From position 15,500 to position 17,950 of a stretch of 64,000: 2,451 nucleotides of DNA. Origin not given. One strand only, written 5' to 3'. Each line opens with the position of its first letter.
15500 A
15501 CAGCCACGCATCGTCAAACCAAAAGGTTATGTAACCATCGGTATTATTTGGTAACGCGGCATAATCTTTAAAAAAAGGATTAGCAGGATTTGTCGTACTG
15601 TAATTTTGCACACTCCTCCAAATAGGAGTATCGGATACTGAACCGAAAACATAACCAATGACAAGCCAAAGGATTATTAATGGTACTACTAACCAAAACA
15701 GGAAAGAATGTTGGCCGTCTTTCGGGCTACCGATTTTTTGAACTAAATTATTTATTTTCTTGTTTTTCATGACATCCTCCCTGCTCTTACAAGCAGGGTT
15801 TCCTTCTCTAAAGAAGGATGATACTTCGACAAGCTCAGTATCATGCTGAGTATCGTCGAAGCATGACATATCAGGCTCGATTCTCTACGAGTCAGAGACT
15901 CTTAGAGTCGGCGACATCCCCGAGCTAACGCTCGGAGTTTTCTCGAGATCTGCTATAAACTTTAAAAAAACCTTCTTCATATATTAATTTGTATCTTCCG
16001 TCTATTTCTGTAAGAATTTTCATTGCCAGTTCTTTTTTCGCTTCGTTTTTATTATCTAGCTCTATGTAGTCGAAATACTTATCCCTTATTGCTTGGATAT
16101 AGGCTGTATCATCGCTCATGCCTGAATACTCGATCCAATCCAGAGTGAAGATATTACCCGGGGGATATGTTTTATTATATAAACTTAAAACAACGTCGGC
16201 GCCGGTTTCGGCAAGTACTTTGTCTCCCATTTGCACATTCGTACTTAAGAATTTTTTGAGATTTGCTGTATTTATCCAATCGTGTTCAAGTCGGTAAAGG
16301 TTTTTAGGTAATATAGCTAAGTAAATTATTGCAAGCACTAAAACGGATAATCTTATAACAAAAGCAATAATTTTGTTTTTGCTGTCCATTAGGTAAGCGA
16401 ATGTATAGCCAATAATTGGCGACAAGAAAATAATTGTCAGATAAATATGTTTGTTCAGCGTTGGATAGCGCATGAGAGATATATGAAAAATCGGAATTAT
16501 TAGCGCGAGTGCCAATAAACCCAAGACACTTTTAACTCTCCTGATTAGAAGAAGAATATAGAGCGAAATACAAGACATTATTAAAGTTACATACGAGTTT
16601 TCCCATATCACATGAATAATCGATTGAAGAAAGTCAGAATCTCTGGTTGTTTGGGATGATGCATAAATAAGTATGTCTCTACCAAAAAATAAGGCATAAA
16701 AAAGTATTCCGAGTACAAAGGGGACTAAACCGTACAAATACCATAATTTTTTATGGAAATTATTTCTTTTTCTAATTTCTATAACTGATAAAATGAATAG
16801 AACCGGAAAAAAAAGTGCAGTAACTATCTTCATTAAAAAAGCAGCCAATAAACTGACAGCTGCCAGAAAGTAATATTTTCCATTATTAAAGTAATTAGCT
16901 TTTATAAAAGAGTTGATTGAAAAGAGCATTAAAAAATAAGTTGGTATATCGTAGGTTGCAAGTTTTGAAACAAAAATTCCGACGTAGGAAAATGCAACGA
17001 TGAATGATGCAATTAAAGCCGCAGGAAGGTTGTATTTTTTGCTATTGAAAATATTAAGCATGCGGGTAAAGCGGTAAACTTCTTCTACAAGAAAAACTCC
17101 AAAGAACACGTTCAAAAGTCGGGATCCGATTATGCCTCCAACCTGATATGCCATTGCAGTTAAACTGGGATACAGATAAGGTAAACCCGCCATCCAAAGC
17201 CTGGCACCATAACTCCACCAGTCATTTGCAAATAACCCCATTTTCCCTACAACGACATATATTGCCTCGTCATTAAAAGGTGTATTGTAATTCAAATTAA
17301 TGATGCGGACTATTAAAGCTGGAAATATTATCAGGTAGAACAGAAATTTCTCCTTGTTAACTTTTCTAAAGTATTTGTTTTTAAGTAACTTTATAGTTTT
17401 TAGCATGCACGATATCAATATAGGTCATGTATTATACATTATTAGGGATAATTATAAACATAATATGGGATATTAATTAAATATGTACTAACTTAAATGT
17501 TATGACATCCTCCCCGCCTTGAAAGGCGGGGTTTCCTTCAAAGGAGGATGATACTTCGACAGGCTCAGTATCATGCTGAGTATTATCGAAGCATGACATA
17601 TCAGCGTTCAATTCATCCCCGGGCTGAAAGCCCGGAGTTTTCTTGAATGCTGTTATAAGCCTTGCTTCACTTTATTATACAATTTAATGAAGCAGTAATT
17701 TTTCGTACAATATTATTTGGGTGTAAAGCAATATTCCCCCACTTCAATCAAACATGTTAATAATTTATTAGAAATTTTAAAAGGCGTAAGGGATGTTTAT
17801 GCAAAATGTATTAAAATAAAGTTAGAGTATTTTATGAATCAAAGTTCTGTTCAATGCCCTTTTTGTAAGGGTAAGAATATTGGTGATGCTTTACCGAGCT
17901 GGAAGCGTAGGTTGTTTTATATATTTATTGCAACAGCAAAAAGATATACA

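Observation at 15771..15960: Family of modular hairpin-rich intergenic elements (4 copies) with compensatory stem changes, each abutting a downstream gene start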

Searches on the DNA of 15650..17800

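Call 8: search_rna_families(source=window, start=15650, end=17800, threshold=evalue, max_evalue=10)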
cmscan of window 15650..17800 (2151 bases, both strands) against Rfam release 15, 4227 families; matches with E-value up to 10: 14.
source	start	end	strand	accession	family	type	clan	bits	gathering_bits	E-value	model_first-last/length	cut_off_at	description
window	17489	17636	-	RF00062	HgcC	Gene;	-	33.2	50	2.4e-05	1-130/130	no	HgcC family RNA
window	15769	15869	-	RF03088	Parabacteroides-1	Gene; sRNA;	-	32.4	93.4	0.00042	1-105/105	no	Parabacteroides-1 RNA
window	16834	16910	-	RF04315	manA-II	Cis-reg;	-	25.1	100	0.18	1-147/147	no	manA_II ncRNA motif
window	16411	16501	+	RF00135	snoZ223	Gene; snRNA; snoRNA; CD-box;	CL00051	22.4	45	0.38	1-94/94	no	Small nucleolar RNA Z223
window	15774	15821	-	RF01762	whalefall-1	Gene; sRNA;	-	17.8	37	0.24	1-56/56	no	Whalefall-1 RNA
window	15756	15848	-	RF00062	HgcC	Gene;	-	16.3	50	0.83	1-130/130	no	HgcC family RNA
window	17507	17531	-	RF01322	CRISPR-DR9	Gene; CRISPR;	-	16.2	45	4.7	5-31/37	no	CRISPR RNA direct repeat element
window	17502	17665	-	RF01527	CrfA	Gene; sRNA;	-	16.1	38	6.7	1-136/136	no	Caulobacter sRNA CrfA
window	17298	17371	+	RF00571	SNORD65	Gene; snRNA; snoRNA; CD-box;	CL00057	15.7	41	4.1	1-73/73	no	Small nucleolar RNA SNORD65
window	16366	16511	+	RF02783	IscS1_thermometer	Cis-reg; thermoregulator;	-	15.6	58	8.8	1-183/183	no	IscS-1 ICR thermometer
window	16359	16425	+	RF03136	S10-Clostridia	Cis-reg; leader;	-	14.9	35.1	7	1-81/81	no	S10-Clostridia ribosomal protein leader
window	16667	16780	+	RF04178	BTnc005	Gene; sRNA;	-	14.1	174.8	4.2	1-205/205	no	Bacteroides sRNA BTnc005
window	17511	17536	-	RF01844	SmY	Gene; snRNA; splicing;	-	13.4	39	9.6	54-79/80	no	SmY spliceosomal RNA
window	15698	15820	-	RF03068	RT-3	Gene; sRNA;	-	12.4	40.5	7.3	1-148/148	no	RT-3 RNA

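Call 12: search_rna_families(source=window, start=17440, end=17720, threshold=evalue, max_evalue=1, show_alignments=2)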
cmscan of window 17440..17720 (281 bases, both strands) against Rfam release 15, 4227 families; matches with E-value up to 1: 3.
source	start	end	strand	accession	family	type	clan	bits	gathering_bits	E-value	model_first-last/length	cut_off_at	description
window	17489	17636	-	RF00062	HgcC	Gene;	-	33.2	50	3.1e-06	1-130/130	no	HgcC family RNA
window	17507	17531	-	RF01322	CRISPR-DR9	Gene; CRISPR;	-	16.2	45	0.62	5-31/37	no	CRISPR RNA direct repeat element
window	17502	17665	-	RF01527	CrfA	Gene; sRNA;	-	16.1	38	0.87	1-136/136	no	Caulobacter sRNA CrfA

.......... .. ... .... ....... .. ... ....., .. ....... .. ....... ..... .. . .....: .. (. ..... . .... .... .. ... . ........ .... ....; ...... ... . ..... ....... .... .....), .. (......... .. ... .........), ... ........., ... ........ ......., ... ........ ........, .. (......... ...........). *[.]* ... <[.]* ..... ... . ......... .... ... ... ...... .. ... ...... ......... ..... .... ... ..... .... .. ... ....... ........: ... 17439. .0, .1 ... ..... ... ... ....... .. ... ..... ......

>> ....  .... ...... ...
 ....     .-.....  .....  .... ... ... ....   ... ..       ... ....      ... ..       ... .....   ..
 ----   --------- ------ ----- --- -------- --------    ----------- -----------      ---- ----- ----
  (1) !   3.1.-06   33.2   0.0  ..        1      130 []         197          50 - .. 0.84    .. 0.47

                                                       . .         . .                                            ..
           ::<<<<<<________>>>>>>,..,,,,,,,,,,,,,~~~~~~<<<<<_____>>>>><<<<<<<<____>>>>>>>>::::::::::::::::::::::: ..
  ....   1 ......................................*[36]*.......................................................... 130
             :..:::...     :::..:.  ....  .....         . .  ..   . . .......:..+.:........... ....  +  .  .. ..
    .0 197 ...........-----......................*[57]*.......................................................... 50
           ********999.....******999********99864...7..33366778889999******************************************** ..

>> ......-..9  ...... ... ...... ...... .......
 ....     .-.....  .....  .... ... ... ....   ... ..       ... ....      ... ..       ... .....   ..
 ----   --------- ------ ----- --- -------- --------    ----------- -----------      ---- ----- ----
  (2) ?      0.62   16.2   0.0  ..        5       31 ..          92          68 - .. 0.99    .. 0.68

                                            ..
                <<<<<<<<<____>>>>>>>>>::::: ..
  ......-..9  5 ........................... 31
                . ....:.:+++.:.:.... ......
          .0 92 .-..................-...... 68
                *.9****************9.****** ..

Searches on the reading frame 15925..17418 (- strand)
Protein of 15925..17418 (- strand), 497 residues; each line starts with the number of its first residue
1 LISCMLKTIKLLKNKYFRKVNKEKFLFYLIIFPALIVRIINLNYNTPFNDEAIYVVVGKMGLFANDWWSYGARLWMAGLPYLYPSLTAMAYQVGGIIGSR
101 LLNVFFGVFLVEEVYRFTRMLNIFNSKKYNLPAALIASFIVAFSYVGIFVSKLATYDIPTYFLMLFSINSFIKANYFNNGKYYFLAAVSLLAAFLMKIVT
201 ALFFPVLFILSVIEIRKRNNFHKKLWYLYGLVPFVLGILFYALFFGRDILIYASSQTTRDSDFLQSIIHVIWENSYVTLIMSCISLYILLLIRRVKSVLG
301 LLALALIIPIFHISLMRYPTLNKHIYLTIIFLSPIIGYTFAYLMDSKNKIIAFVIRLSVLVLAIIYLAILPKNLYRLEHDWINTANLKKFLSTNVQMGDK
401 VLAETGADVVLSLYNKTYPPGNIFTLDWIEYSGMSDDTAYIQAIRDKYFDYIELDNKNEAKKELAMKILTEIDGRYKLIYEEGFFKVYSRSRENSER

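Call 52: find_homologous_proteins(query=window:15925-17418:-, max_evalue=1e-30)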
Query window:15925-17418:- (497 aa): 55 proteins with E <= 1e-30 among 8000 candidates.
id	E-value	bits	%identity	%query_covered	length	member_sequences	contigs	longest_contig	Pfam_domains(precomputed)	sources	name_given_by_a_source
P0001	0.0e+0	1069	100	99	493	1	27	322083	PF13231.13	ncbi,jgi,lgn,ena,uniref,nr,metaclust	ncbi:hypothetical protein A3A76_02900 [Candidatus Woesebacteria bacterium RIFCSPLOWO2_01_FULL_39_23]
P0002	5.2e-144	499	46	98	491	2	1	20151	PF13231.13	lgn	-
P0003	5.1e-143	496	48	98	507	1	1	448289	-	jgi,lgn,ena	-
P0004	7.1e-142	492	49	95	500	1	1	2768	PF13231.13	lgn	-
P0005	1.7e-141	491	47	96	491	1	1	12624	-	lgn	-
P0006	2.3e-141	490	48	97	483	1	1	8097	-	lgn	-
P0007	2.3e-141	490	47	97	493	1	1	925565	-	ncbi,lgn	-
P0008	1.8e-140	487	47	96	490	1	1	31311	-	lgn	-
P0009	2.2e-139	484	47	92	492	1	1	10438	PF13231.13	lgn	-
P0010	1.7e-138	481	47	98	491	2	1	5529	PF13231.13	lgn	-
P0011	3.2e-138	480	48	95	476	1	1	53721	-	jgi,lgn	jgi:4-amino-4-deoxy-L-arabinose transferase-like glycosyltransferase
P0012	5.6e-138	479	47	96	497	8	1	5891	-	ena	-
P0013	6.6e-137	476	45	96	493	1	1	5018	-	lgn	-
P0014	1.0e-136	475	49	95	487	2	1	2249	PF13231.13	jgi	jgi:hypothetical protein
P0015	2.2e-136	474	47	95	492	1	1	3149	PF02366.25,PF13231.13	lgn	-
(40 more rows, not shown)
